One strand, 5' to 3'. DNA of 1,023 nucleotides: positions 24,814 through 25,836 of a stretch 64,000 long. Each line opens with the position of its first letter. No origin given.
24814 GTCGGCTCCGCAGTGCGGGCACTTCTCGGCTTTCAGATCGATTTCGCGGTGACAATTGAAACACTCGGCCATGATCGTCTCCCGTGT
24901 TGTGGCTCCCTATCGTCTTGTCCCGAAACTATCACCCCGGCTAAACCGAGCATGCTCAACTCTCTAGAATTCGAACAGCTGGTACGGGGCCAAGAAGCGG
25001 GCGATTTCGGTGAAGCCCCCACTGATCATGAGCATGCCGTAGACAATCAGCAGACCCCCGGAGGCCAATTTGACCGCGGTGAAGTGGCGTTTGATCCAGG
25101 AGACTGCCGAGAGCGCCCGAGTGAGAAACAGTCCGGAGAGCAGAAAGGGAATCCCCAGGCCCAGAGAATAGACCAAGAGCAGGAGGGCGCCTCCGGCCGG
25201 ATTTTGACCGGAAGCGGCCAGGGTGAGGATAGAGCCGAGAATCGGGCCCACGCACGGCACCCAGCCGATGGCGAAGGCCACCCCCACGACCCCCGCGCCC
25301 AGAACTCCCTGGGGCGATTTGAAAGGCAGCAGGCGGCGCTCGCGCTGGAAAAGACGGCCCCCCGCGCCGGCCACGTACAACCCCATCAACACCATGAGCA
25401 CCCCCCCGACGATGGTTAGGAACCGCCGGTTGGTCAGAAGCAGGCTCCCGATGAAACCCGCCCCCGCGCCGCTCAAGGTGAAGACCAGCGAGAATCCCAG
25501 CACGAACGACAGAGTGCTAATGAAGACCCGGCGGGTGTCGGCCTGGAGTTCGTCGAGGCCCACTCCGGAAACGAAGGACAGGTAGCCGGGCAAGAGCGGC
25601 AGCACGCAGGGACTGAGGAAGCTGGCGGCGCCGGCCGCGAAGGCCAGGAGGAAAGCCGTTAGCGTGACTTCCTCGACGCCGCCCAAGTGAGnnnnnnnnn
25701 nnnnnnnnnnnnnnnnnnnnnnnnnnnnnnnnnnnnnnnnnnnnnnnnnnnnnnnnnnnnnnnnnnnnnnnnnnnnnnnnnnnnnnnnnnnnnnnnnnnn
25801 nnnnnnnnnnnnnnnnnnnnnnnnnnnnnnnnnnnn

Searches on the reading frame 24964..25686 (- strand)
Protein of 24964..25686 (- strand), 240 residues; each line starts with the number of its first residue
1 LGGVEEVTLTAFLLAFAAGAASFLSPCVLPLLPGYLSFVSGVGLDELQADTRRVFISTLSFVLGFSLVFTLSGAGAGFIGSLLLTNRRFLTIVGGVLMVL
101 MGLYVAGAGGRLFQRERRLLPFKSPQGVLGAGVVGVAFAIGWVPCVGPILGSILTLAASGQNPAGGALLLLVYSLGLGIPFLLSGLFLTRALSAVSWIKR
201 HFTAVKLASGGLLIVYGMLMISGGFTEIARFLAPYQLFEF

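Call 64: search_protein_families(library=pfam, proteins=[window:24964-25686:-], max_evalue=0.000001)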
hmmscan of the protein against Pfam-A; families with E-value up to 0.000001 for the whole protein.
window:24964-25686:- (240 aa): 1 family
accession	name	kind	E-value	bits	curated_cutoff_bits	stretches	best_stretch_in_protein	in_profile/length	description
PF02683.22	DsbD_TM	-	6.8e-16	58.7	27.1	1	11-208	4-209/219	Cytochrome C biogenesis protein transmembrane domain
